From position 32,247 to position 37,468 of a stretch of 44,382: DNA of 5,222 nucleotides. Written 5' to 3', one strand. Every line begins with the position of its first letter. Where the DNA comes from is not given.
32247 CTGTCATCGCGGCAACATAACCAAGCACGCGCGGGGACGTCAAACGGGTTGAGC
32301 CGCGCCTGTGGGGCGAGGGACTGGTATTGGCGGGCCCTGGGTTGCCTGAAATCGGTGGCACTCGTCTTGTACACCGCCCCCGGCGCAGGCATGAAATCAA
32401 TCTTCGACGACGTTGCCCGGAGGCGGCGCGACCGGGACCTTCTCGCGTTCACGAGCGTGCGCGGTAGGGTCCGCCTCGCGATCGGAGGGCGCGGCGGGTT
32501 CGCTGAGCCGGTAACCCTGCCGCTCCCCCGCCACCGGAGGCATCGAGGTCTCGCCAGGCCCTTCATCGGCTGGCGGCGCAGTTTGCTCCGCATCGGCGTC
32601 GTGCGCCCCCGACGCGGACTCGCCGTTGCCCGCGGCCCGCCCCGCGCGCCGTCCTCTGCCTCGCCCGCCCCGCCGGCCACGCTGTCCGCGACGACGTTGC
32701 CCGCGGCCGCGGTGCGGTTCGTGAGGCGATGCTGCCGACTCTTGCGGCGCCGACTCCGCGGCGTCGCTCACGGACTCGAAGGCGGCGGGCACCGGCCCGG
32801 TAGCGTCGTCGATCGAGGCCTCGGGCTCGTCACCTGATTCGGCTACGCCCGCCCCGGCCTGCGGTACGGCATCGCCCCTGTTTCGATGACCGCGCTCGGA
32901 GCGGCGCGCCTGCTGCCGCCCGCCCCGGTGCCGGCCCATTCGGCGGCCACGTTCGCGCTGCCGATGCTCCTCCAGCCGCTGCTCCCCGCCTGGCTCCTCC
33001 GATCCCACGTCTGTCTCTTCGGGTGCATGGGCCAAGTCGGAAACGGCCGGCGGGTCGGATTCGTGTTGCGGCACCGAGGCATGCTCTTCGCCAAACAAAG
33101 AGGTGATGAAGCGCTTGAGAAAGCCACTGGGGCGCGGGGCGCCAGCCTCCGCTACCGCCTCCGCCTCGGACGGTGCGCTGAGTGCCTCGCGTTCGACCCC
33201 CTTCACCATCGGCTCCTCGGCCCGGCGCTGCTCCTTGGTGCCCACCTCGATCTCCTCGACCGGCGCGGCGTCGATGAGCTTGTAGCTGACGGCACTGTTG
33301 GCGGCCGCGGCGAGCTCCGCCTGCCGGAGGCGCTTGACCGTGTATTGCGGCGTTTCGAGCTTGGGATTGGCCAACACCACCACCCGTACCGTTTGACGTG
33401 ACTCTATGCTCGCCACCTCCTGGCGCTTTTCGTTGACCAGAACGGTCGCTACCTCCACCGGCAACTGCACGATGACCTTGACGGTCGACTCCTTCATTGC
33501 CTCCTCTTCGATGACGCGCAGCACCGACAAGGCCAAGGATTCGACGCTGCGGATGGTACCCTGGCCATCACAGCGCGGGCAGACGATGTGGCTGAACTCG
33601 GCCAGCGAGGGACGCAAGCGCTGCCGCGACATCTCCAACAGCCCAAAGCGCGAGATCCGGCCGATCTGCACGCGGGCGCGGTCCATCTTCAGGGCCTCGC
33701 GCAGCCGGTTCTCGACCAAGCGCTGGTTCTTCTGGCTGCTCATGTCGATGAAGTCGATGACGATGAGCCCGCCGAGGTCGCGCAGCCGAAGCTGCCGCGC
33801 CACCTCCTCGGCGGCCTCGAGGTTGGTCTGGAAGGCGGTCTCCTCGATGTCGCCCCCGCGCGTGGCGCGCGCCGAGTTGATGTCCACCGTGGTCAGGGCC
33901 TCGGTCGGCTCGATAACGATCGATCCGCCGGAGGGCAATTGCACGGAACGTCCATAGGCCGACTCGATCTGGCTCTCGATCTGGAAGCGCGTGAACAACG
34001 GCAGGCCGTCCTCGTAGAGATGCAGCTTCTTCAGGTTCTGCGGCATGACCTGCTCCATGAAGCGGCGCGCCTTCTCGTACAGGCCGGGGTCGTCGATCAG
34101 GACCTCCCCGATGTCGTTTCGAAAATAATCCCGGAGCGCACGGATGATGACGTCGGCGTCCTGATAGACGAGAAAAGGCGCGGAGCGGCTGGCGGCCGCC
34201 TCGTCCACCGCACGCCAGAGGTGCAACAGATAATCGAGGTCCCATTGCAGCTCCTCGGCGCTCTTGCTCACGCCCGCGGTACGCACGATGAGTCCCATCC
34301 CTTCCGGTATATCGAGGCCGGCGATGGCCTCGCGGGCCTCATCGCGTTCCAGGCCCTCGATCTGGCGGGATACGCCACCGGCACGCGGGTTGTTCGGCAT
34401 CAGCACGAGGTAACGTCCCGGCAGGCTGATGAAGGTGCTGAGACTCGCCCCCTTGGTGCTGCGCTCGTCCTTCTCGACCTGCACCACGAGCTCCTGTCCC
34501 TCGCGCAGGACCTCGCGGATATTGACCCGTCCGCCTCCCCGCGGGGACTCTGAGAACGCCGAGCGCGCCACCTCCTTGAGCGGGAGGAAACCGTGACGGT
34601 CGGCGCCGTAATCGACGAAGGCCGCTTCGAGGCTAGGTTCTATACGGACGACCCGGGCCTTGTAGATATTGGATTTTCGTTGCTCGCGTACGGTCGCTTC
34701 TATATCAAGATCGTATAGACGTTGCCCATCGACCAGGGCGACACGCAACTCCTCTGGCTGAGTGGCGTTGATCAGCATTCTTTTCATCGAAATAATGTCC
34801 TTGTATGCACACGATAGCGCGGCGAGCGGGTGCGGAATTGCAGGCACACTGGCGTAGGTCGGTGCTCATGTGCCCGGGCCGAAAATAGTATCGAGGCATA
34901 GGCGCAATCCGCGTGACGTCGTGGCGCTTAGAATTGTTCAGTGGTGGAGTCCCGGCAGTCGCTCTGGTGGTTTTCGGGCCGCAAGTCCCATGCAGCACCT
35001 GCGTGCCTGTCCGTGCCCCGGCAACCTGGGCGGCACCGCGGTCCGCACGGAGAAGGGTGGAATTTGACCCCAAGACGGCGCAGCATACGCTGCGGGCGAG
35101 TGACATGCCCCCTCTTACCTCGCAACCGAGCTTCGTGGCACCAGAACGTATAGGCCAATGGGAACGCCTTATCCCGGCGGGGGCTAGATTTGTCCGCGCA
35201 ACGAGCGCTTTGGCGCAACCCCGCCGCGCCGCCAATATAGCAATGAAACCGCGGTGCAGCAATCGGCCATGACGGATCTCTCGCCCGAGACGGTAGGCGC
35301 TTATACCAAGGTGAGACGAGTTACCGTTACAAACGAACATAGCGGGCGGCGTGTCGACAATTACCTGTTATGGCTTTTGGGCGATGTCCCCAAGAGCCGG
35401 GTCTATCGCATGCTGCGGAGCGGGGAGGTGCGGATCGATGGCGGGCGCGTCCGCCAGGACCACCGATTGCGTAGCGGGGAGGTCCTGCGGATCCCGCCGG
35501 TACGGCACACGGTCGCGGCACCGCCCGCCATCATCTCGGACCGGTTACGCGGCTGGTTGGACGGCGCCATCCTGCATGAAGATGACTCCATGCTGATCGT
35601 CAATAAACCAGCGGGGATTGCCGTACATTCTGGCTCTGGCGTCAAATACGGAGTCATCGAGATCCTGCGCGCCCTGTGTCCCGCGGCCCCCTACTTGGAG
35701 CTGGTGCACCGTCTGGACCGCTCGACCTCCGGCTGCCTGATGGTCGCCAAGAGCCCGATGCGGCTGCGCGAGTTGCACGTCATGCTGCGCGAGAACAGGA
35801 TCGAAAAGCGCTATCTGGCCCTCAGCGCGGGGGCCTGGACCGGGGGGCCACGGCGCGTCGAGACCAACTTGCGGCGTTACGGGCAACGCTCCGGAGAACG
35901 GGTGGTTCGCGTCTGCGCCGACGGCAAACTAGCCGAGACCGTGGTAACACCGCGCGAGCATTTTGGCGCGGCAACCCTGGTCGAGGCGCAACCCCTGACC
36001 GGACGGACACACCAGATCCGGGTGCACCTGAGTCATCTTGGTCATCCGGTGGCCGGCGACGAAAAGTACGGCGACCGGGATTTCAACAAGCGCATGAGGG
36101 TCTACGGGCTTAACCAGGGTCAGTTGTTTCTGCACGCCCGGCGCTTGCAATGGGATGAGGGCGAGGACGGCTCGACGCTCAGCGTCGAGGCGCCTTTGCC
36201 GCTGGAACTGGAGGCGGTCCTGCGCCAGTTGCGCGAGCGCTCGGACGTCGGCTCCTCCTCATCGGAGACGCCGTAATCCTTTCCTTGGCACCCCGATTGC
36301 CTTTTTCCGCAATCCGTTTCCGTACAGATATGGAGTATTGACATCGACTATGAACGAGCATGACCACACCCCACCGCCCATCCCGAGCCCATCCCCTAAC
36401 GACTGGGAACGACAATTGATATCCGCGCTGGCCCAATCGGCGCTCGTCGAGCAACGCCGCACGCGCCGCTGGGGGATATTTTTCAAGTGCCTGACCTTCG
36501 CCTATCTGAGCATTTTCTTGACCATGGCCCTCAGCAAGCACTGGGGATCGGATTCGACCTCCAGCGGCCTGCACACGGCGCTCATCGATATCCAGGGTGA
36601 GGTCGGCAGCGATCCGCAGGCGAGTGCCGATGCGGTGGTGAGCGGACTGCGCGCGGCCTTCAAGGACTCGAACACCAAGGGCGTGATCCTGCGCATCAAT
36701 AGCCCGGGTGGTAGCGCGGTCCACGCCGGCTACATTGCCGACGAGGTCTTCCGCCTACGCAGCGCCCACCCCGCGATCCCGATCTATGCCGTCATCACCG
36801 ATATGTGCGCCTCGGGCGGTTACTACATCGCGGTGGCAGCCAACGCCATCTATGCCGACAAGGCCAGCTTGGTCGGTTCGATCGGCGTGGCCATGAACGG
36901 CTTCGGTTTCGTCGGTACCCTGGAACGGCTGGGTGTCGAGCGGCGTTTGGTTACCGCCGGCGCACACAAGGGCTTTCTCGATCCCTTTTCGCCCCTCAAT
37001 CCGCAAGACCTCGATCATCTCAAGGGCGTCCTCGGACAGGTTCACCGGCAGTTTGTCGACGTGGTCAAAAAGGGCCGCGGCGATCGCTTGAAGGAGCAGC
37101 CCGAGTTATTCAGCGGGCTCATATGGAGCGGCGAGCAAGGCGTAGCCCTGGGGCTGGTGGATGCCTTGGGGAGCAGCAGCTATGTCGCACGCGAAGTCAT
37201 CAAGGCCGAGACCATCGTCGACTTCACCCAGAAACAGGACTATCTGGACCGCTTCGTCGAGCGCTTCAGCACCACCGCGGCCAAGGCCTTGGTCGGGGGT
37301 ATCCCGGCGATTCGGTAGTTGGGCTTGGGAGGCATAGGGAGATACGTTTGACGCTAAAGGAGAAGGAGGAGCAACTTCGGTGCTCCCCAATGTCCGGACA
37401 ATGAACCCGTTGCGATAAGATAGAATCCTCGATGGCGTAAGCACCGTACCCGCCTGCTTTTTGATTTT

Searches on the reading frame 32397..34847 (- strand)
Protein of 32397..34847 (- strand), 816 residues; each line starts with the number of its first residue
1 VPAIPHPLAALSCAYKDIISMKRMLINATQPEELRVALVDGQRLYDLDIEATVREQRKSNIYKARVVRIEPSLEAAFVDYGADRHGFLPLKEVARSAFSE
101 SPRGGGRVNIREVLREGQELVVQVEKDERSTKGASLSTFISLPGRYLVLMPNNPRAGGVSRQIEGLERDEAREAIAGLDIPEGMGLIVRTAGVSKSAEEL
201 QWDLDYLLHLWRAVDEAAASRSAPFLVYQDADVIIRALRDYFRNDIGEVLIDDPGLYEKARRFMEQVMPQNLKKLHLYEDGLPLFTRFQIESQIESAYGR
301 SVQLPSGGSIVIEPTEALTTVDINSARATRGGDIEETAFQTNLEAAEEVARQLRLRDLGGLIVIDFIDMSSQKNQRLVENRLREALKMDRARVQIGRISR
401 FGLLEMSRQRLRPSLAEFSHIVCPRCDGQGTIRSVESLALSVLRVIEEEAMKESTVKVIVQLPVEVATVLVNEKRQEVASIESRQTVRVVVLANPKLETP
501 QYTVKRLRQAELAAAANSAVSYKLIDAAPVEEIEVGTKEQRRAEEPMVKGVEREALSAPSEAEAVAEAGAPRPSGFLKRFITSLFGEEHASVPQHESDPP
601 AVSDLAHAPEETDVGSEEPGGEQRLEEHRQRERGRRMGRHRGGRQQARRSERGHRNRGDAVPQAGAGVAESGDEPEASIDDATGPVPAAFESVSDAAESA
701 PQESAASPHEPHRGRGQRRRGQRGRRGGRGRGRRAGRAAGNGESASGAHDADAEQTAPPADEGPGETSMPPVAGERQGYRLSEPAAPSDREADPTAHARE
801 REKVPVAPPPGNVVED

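Call 49: search_protein_families(library=pfam, proteins=[window:32397-34847:-], max_evalue=0.00001)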
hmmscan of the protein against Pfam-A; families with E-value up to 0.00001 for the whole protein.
window:32397-34847:- (816 aa): 3 families
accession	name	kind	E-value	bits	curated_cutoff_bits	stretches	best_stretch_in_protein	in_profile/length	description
PF10150.14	RNase_E_G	-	1.9e-99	333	25.5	1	141-410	1-269/270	Ribonuclease E/G family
PF20833.2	RNase_E_G_Thio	-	5.3e-32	110.2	26.8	1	422-506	1-85/86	RNase E/G, Thioredoxin-like domain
PF00575.29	S1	-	6.8e-10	39.6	22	1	57-138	3-73/74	S1 RNA binding domain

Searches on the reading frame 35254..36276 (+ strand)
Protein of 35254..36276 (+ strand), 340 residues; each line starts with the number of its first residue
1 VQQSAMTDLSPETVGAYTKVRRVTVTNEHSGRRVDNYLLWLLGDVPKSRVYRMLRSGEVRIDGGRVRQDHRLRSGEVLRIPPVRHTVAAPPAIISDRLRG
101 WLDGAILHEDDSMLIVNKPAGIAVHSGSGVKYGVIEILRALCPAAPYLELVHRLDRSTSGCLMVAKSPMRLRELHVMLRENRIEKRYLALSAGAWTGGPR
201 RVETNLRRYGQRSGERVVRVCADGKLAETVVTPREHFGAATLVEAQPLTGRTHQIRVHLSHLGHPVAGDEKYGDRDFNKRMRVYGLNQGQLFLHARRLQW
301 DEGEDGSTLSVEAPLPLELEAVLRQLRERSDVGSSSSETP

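Call 76: search_protein_families(library=pfam, proteins=[window:35254-36276:+], max_evalue=0.1)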
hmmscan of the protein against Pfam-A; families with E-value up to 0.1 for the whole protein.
window:35254-36276:+ (340 aa): 2 families
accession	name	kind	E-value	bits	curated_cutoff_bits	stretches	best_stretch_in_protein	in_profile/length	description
PF00849.27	PseudoU_synth_2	-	7.1e-27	94.9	26.8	1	113-261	2-152/152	RNA pseudouridylate synthase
PF01479.30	S4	-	9.5e-05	22.5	22.8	1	32-77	1-47/48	S4 domain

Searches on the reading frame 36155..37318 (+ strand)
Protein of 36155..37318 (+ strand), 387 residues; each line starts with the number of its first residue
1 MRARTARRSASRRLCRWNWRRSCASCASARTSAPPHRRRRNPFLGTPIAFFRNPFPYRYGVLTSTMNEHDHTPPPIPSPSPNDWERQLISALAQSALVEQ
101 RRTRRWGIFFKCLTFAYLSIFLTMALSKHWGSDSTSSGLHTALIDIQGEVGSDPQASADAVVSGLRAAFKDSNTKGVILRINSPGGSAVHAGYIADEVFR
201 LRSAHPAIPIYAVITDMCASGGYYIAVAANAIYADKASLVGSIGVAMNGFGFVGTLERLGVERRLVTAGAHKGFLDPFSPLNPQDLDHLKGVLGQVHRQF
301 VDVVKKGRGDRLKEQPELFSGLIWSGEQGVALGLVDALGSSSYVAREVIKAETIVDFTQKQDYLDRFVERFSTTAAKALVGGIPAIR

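Call 76: search_protein_families(library=pfam, proteins=[window:36155-37318:+], max_evalue=0.1)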
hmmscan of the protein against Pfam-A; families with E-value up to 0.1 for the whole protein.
window:36155-37318:+ (387 aa): 4 families
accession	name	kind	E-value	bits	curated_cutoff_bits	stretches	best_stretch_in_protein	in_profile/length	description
PF01343.23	Peptidase_S49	-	1e-33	116.9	24.9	1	207-348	6-147/154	Peptidase family S49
PF25145.1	NfeD1b_N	-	3.4e-06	27.2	40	1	170-245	27-97/189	NfeD1b, N-terminal domain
PF01972.22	SDH_protease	-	0.00056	19.5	31.3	1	165-244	82-156/286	ClpP-like SDH-type serine proteinase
PF00574.28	CLP_protease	-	0.0063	16.9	20.2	1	140-230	15-97/182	Clp protease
